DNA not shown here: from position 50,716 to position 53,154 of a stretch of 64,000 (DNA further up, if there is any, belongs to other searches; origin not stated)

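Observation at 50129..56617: Sigma-54 module: secreted small protein, TPR-GAF-sigma-54 activator, GWxTD protein and TonB-C protein with predicted promoter and UAS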

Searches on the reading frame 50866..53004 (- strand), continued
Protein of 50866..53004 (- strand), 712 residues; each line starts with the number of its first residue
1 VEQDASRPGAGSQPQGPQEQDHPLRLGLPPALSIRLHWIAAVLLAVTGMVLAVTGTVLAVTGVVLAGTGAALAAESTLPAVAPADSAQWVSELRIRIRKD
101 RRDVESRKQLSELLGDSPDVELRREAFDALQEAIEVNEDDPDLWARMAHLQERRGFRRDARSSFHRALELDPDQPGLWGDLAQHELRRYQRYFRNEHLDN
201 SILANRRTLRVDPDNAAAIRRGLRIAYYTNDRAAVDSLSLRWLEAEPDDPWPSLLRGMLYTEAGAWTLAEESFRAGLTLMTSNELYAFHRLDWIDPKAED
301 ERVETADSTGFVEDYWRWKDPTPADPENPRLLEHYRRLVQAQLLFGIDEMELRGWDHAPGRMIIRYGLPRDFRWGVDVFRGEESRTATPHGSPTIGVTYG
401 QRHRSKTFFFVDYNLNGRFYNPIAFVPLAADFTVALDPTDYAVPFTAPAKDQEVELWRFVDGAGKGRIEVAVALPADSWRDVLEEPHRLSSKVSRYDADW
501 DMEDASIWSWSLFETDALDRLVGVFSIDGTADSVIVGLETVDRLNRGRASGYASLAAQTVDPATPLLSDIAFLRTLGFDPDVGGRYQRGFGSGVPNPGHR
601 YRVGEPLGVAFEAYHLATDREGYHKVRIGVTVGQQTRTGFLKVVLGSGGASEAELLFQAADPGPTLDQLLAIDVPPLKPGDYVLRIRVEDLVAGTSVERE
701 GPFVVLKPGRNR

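Call 33: search_protein_representatives(alignment_id=A4)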
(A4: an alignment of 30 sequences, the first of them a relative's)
Query: 30 sequences, 670 profile positions. Proteins with E-value up to 0.001 (for the whole library): 17387; up to 1e-10: 2364; up to 1e-30: 158. The best 150 are listed.
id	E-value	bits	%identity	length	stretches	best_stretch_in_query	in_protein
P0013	4.4e-297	1003.2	-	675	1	16-669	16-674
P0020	9.6e-283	955.9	-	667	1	32-668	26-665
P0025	6.0e-267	903.7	-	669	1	7-667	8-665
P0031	1.4e-208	710.8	-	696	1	35-666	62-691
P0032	2.7e-125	435.6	-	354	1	319-668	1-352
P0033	2.4e-98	346.5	-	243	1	430-670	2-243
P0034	3.7e-86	306.2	-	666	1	35-666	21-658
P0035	1.2e-81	291.3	-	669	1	52-668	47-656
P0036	7.1e-78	278.9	-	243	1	426-665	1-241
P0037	3.3e-74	266.7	-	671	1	40-667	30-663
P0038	7.4e-69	249.1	-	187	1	481-665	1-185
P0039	7.7e-62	225.9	-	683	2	26-410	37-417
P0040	1.4e-60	221.7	-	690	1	34-661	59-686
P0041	3.2e-55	204.0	-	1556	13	49-149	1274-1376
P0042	2.7e-54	201.0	-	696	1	38-661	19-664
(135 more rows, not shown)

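Call 36: fold_search(model_id=the predicted structure, library=pdb)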
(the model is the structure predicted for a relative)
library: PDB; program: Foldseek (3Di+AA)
matches with E <= 10: 1810; with E <= 0.001: 338
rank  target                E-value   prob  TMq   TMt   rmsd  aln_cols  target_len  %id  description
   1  9qhb                  4.2e-08  1.00  0.28  0.63   7.3       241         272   19  Crystal structure of 16-repeat CTPR protein with eliminated coordination sites (released 2025-10-22)
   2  9qhc_B                1.0e-07  1.00  0.28  0.62   8.1       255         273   20  Crystal structure of 8-repeat CTPR protein with eliminated coordination sites (released 2025-10-22)
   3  8chy                  1.3e-07  1.00  0.27  0.60  11.1       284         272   17  Crystal structure of an 8-repeat consensus TPR superhelix with Zinc. (released 2024-02-21)
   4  6eou                  1.5e-06  1.00  0.28  0.51  11.1       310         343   14  O-GlcNAc transferase TPR domain with the intellectual disability associated mutation L254F (released 2018-05-09)
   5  1w3b_A                2.0e-06  1.00  0.29  0.47   7.5       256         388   16  The superhelical TPR domain of O-linked GlcNAc transferase reveals structural similarities to importin alpha. (released 2004-09-09)
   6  1w3b_B                2.1e-06  1.00  0.28  0.49  10.3       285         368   17  The superhelical TPR domain of O-linked GlcNAc transferase reveals structural similarities to importin alpha. (released 2004-09-09)
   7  9qhc_A                2.2e-06  1.00  0.28  0.62   8.0       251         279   20  Crystal structure of 8-repeat CTPR protein with eliminated coordination sites (released 2025-10-22)
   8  8hst_A                3.8e-06  1.00  0.12  0.20  21.4       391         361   10  The structure of rat beta-arrestin1 (released 2023-07-19)
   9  9rtt_Q                4.6e-06  1.00  0.25  0.20  11.8       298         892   14  Activated Elongation Complex with IWS1 and ELOF1 (released 2025-09-03)
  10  4kkq_B                5.5e-06  1.00  0.15  0.36  11.9       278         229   12  Crystal structure of Vibrio cholerae RbmA (crystal form 1) (released 2013-05-22)
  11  4be6_A                5.5e-06  1.00  0.15  0.32  11.7       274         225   13  V. cholera biofilm scaffolding protein RbmA (released 2013-12-18)
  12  4kkq_A                7.0e-06  1.00  0.15  0.37  11.7       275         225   14  Crystal structure of Vibrio cholerae RbmA (crystal form 1) (released 2013-05-22)
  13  4kkr_A                7.4e-06  1.00  0.15  0.32  11.9       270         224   13  Crystal structure of Vibrio cholerae RbmA (crystal form 3) (released 2013-05-22)
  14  6q6g_J                8.9e-06  1.00  0.25  0.33   6.8       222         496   14  Cryo-EM structure of the APC/C-Cdc20-Cdk2-cyclinA2-Cks2 complex, the D1 box class (released 2019-09-11)
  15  9gaw_J                1.1e-05  1.00  0.25  0.33   7.1       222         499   14  High-resolution structure of the Anaphase-promoting complex/cyclosome (APC/C) bound to co-activator Cdh1 (released 2024-08-14)
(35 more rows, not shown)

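Call 43: find_related_loci(query=A4, collection=genome_contigs, flank=10000)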
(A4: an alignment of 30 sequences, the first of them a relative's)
Query A4 (664 aa) in genome_contigs; peptide patterns used: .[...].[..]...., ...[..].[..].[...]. (x = any residue, [..] = any of these).
89 stretches matched a pattern; 10 encode a relative of the query (tblastn E <= 1e-3); 10 distinct loci.
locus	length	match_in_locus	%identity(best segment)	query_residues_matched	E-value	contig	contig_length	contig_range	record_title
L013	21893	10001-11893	52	34-664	0e+0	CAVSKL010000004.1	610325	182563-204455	MAG: Candidatus Eisenbacteria bacterium isolate MFD01721.bin.1.114 genome assembly, contig: contig_6016, whole genome sh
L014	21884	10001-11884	48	33-659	0e+0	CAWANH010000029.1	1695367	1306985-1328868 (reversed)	MAG: Candidatus Eisenbacteria bacterium isolate MFD02923.bin.2.9 genome assembly, contig: contig_8720, whole genome shot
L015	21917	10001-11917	48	24-658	3e-177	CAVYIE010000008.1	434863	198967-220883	MAG: Candidatus Eisenbacteria bacterium isolate MFD05684.bin.1.2 genome assembly, contig: contig_96204, whole genome sho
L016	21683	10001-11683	26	147-660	3e-17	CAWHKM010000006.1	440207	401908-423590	MAG: Rubricoccaceae bacterium isolate MFD02581.bin.2.159 genome assembly, contig: contig_22988, whole genome shotgun seq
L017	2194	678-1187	33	151-321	2e-15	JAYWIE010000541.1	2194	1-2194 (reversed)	MAG: Rubricoccaceae bacterium isolate GLR81_GL56_UP_2_concoct_90 GLR81_GL56_UP_2_concoct_90_540, whole genome shotgun se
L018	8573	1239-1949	29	147-377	2e-12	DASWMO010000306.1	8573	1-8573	MAG TPA_asm: Rubricoccaceae bacterium isolate SMAG_U3389 k141_360662, whole genome shotgun sequence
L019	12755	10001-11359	31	258-651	3e-9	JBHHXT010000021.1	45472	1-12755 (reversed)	MAG: bacterium isolate D_1_bin.22 NODE_121_length_45472_cov_19.729529, whole genome shotgun sequence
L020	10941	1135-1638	25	180-324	8e-7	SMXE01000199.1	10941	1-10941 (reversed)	MAG: Caldithrix sp. isolate CR04bin15 k141_1576817, whole genome shotgun sequence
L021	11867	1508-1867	30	203-319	4e-6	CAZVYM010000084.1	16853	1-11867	MAG TPA_asm: uncultured Gemmatimonadaceae bacterium isolate SRP214966_co3_292 genome assembly, contig: NODE_4917_length_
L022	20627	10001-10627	26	203-414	2e-5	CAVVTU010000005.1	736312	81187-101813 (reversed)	MAG: uncultured Gemmatimonadales bacterium isolate MFD02923.bin.1.116 genome assembly, contig: contig_11794, whole genom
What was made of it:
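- Tried and rejected: The close alignment A4 was used instead and returned only 10 loci (call 43).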

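Call 46: search_protein_families(library=pfam, proteins=[L019:2676-4526:+, L019:4523-5308:+, L019:5316-5963:+, L019:6147-7514:+, L019:7511-8905:+, L019:8999-11392:+, L019:11468-12544:+, L020:421-2754:+, L020:2806-3849:+, L020:4343-4978:+], max_evalue=0.001)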
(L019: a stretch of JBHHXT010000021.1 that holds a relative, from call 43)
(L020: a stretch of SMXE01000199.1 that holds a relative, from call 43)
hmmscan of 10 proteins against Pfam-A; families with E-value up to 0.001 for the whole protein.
L019:2676-4526:+ (616 aa): 1 family
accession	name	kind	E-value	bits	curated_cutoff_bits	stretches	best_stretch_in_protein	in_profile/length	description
PF13584.12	BatD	-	2.9e-42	143.7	24.1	2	33-129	3-92/92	BatD DUF11 like domain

L019:4523-5308:+ (261 aa): 12 families
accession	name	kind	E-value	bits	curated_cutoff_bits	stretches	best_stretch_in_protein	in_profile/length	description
PF00515.34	TPR_1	-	1.2e-16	60.2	27.8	2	67-99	2-34/34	Tetratricopeptide repeat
PF13414.12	TPR_11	-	1.5e-15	57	26.8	2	39-80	1-42/42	TPR repeat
PF07719.23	TPR_2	-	9.6e-15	53.9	27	2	67-99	2-34/34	Tetratricopeptide repeat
PF13181.12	TPR_8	-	1.4e-10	40.9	25.7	1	67-99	2-34/34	Tetratricopeptide repeat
PF08239.17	SH3_3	-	6.4e-08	33.1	27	1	210-257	4-52/54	Bacterial SH3 domain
PF13432.12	TPR_16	-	2.9e-07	31.3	32.7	1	37-99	2-64/65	Tetratricopeptide repeat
PF13174.12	TPR_6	-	1.3e-05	25.9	26.3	0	67-98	1-32/33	Tetratricopeptide repeat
PF13424.12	TPR_12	-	2.3e-05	24.9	30.1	0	68-92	47-71/77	Tetratricopeptide repeat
PF13428.12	TPR_14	-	2.5e-05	25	23.5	0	67-105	2-40/44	Tetratricopeptide repeat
PF06347.19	SH3_4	-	8e-05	22.8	24.1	1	214-258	10-54/56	Bacterial SH3 domain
PF14559.12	TPR_19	-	0.0001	23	25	0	43-99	2-58/68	Tetratricopeptide repeat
PF23914.1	TPR_CcmH_CycH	-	0.0004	20.7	42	0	72-110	56-94/158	Cytochrome c-type biogenesis protein H TPR domain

L019:5316-5963:+ (215 aa): 1 family
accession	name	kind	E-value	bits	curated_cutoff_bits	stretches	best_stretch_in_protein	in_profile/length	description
PF03544.19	TonB_C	-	4.1e-12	46.8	24.6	1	136-212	3-78/79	Gram-negative bacterial TonB protein C-terminal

L019:6147-7514:+ (455 aa): 0 families

L019:7511-8905:+ (464 aa): 1 family
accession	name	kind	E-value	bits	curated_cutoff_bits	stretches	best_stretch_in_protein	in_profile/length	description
PF03349.22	Toluene_X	-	1.8e-12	46.9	29.7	1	60-436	24-385/421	Outer membrane protein transport protein (OMPP1/FadL/TodX)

L019:8999-11392:+ (797 aa): 5 families
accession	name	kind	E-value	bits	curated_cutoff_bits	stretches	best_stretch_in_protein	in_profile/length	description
PF13432.12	TPR_16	-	5.2e-11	43.2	32.7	1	63-108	1-46/65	Tetratricopeptide repeat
PF14559.12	TPR_19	-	5.8e-09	36.6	25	1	69-126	1-58/68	Tetratricopeptide repeat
PF13428.12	TPR_14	-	5.1e-07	30.2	23.5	0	64-101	6-43/44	Tetratricopeptide repeat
PF20094.4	GWxTD_dom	-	2.8e-05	24.4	26.9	0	406-462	101-153/172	GWxTD domain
PF07719.23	TPR_2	-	7.5e-05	23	27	0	65-91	7-33/34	Tetratricopeptide repeat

L019:11468-12544:+ (358 aa): 0 families

L020:421-2754:+ (777 aa): 10 families
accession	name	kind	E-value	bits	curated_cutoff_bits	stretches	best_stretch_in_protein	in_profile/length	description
PF14559.12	TPR_19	-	2.9e-10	40.8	25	1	55-105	1-51/68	Tetratricopeptide repeat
PF13428.12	TPR_14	-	2.1e-09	37.6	23.5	0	48-87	4-43/44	Tetratricopeptide repeat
PF13432.12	TPR_16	-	6.5e-09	36.5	32.7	0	51-94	3-46/65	Tetratricopeptide repeat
PF13431.12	TPR_17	-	3.9e-07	30.3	24.4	0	102-129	2-29/34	Tetratricopeptide repeat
PF13414.12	TPR_11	-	2.3e-06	27.6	26.8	1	53-88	2-37/42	TPR repeat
PF13424.12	TPR_12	-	3.4e-06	27.6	30.1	0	46-95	4-61/77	Tetratricopeptide repeat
PF20094.4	GWxTD_dom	-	5.3e-06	26.7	26.9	0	392-448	101-153/172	GWxTD domain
PF07719.23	TPR_2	-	1.7e-05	25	27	0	52-77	8-33/34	Tetratricopeptide repeat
PF13181.12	TPR_8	-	0.00018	21.9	25.7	0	265-289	7-31/34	Tetratricopeptide repeat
PF13174.12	TPR_6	-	0.0005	21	26.3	0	114-151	1-28/33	Tetratricopeptide repeat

L020:2806-3849:+ (347 aa): 0 families

L020:4343-4978:+ (211 aa): 0 families

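Call 47: search_protein_families(library=pfam, proteins=[L016:3659-4996:+, L016:5152-9063:+, L016:9107-11701:+, L016:11729-12100:+, L016:12097-13374:-, L016:13532-14275:+, L022:6105-9413:-, L022:9467-11434:+, L022:11872-12945:+, L022:12953-13267:+], max_evalue=0.001)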
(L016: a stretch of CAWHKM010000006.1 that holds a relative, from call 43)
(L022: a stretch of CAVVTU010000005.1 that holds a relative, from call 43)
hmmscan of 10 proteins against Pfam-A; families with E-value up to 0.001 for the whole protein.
L016:3659-4996:+ (445 aa): 1 family
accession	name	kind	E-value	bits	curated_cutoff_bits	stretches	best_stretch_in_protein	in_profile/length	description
PF00359.27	PTS_EIIA_2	-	3.1e-29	102.2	27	1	298-439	2-142/144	Phosphoenolpyruvate-dependent sugar phosphotransferase system, EIIA 2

L016:5152-9063:+ (1303 aa): 3 families
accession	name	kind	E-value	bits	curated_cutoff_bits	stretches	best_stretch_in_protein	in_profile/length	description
PF01131.25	Topoisom_bac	-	2.3e-112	376.4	35.1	1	562-999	2-410/411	DNA topoisomerase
PF13368.11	Toprim_C_rpt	-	1.1e-58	195.4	22.3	3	1218-1268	1-51/57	Topoisomerase C-terminal repeat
PF01751.28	Toprim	-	1.8e-21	76.5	23.1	1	426-547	2-96/96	Toprim domain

L016:9107-11701:+ (864 aa): 8 families
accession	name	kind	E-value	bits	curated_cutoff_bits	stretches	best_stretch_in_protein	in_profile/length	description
PF13432.12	TPR_16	-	1.3e-12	48.3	32.7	2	328-386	5-63/65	Tetratricopeptide repeat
PF14559.12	TPR_19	-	2.1e-11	44.4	25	1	85-124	29-68/68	Tetratricopeptide repeat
PF13428.12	TPR_14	-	3.1e-10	40.1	23.5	0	87-124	7-44/44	Tetratricopeptide repeat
PF07719.23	TPR_2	-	4.7e-09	36.1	27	1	355-387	2-34/34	Tetratricopeptide repeat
PF23914.1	TPR_CcmH_CycH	-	6.9e-07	29.7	42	0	301-388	65-155/158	Cytochrome c-type biogenesis protein H TPR domain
PF00515.34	TPR_1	-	1.2e-05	25.4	27.8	0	357-387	4-34/34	Tetratricopeptide repeat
PF13414.12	TPR_11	-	0.0002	21.4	26.8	0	138-153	13-28/42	TPR repeat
PF13431.12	TPR_17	-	0.00033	21.1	24.4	0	350-373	9-32/34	Tetratricopeptide repeat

L016:11729-12100:+ (123 aa): 0 families

L016:12097-13374:- (425 aa): 2 families
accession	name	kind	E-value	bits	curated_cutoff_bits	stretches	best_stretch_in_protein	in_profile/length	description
PF00149.33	Metallophos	-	8.7e-09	36.5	21.5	1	172-345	2-189/191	Calcineurin-like phosphoesterase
PF12850.12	Metallophos_2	-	0.00014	22.3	27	1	173-345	3-117/154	Calcineurin-like phosphoesterase superfamily domain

L016:13532-14275:+ (247 aa): 1 family
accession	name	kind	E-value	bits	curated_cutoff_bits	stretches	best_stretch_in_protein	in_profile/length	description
PF00881.29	Nitroreductase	-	1.1e-11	45.7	23.5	1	63-208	4-152/167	Nitroreductase family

L022:6105-9413:- (1102 aa): 4 families
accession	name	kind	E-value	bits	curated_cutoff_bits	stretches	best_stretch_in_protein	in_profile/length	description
PF17128.10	DUF5107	-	3.8e-126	420.7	24.4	1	136-439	5-309/310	Domain of unknown function (DUF5107)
PF13432.12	TPR_16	-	7.6e-11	42.7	32.7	1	555-617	3-65/65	Tetratricopeptide repeat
PF14559.12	TPR_19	-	9.9e-08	32.6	25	1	563-612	5-54/68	Tetratricopeptide repeat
PF07719.23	TPR_2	-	8.9e-06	25.9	27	0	560-580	12-32/34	Tetratricopeptide repeat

L022:9467-11434:+ (655 aa): 0 families

L022:11872-12945:+ (357 aa): 5 families
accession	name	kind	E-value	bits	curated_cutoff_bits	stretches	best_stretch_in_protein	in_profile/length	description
PF13358.12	DDE_3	-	3e-20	73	28.6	1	177-326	2-145/146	DDE superfamily endonuclease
PF13565.12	HTH_32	-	6.7e-16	59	33.7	1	56-136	2-73/73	Homeodomain-like domain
PF13518.12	HTH_28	-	1.2e-14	54.5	25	1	28-79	1-52/52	Helix-turn-helix domain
PF13384.12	HTH_23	-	1.1e-11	44.6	24.6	1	24-70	2-48/50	Homeodomain-like domain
PF13551.12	HTH_29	-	2.5e-11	43.9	28.1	1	29-88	1-63/64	Winged helix-turn helix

L022:12953-13267:+ (104 aa): 1 family
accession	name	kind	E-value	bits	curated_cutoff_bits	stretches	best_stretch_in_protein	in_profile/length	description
PF11225.14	DUF3024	-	0.00065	20.3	24.9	1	48-93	54-103/112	Domain of unknown function (DUF3024)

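Call 48: search_protein_families(library=ncbifam, proteins=[L019:6147-7514:+, L019:7511-8905:+, L019:11468-12544:+, L019:8999-11392:+, L020:2806-3849:+, L020:4343-4978:+, L022:9467-11434:+, L016:11729-12100:+], max_evalue=0.001)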
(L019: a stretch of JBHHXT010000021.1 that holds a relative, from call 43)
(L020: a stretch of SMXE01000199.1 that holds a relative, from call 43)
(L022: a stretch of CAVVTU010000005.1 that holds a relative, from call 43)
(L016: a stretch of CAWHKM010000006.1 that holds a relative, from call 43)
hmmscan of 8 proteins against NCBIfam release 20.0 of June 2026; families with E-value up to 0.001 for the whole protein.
L019:6147-7514:+ (455 aa): 0 families

L019:7511-8905:+ (464 aa): 5 families
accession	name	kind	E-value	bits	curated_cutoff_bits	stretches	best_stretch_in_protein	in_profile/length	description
NF053685.1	BamG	equivalog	3.6e-15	55.9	250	1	60-423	25-354/397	BamG family beta-barrel-assembly machinery protein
NF033709.1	PorV_fam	subfamily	6.1e-14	52.3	90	2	53-97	8-53/326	PorV/PorQ family protein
NF052325.1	PorVQ2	equivalog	1.9e-07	30.3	325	1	52-91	30-69/354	putative type IX sorting system protein PorV2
NF033710.1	T9SS_OM_PorV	equivalog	0.00014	21.2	250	0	374-446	297-359/367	type IX secretion system outer membrane channel protein PorV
NF033711.1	T9SS_PorQ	equivalog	0.00023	20.3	220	0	30-86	5-64/335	type IX secretion system protein PorQ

L019:11468-12544:+ (358 aa): 0 families

L019:8999-11392:+ (797 aa): 5 families
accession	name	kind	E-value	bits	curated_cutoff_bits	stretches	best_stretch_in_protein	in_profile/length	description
TIGR02917.1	PEP_TPR_lipo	equivalog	4.6e-10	38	312.2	1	60-144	500-584/899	XrtA/PEP-CTERM system TPR-repeat protein PrsT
TIGR04514.1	GWxTD_dom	domain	3.6e-09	37.1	28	1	313-374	3-63/105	GWxTD domain-containing protein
NF033920.0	C39_PA2778_fam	equivalog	3.9e-06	26.5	150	1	56-144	153-241/255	PA2778 family cysteine peptidase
NF040959.1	MamA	equivalog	0.00011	21.8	200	0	56-144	68-156/204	magnetosome protein MamA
NF033758.1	gliding_GltE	equivalog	0.00045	19.3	225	1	73-200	236-354/411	adventurous gliding motility TPR repeat lipoprotein GltE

L020:2806-3849:+ (347 aa): 0 families

L020:4343-4978:+ (211 aa): 14 families
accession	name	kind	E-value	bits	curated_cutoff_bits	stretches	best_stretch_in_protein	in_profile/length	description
NF041198.1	UshA_like_PCGU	equivalog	2.5e-41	141.8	275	1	1-172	101-272/519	UshA-like (seleno)protein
TIGR04486.1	thiosulf_SoxB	equivalog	2.9e-32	111.7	550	1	15-197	176-361/556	thiosulfohydrolase SoxB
NF007109.1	PRK09558.1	equivalog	3.7e-19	68.9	600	1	1-126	106-234/550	bifunctional UDP-sugar hydrolase/5'-nucleotidase UshA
NF006934.0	PRK09419.1-1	subfamily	2e-16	58.8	1646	1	2-199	126-334/1174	multifunctional 2',3'-cyclic-nucleotide 2'-phosphodiesterase/3'-nucleotidase/5'-nucleotidase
NF006937.0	PRK09419.1-4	equivalog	1.2e-14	52.8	2554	1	51-183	790-924/1411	multifunctional 2',3'-cyclic-nucleotide 2'-phosphodiesterase/3'-nucleotidase/5'-nucleotidase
NF006935.0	PRK09419.1-2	equivalog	1.7e-14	52.5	2801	1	51-205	811-974/1445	multifunctional 2',3'-cyclic-nucleotide 2'-phosphodiesterase/3'-nucleotidase/5'-nucleotidase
NF006933.0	PRK09418.1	equivalog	1.6e-12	46.5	1419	1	1-188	126-339/780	bifunctional 2',3'-cyclic-nucleotide 2'-phosphodiesterase/3'-nucleotidase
NF006938.0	PRK09420.1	equivalog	2.1e-12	46.3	486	1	1-137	105-261/648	bifunctional 2',3'-cyclic-nucleotide 2'-phosphodiesterase/3'-nucleotidase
TIGR01390.1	CycNucDiestase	equivalog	5.4e-10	38.4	883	1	1-138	83-240/626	2',3'-cyclic-nucleotide 2'-phosphodiesterase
NF008871.0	PRK11907.1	equivalog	1.3e-09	36.7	1266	1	3-136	199-352/814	bifunctional 2',3'-cyclic-nucleotide 2'-phosphodiesterase/3'-nucleotidase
TIGR01530.1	nadN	equivalog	4.3e-08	32.2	436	1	6-135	83-215/550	NAD nucleotidase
NF049981.1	UshA_like_Sel_2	equivalog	3.3e-07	30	140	1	87-184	142-249/262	UshA-like (seleno)protein family 2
NF006936.0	PRK09419.1-3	equivalog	3.8e-07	28.1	2542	1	25-177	815-975/1212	multifunctional 2',3'-cyclic-nucleotide 2'-phosphodiesterase/3'-nucleotidase/5'-nucleotidase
NF040549.1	Nt5e_LPXTG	exception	8.7e-06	24.2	1050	1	1-117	163-289/731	cell surface ecto-5'-nucleotidase Nt5e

L022:9467-11434:+ (655 aa): 0 families

L016:11729-12100:+ (123 aa): 0 families
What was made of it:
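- In L019 a PorV/PorQ/BamG-family outer-membrane protein directly precedes the GWxTD gene (call 48).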
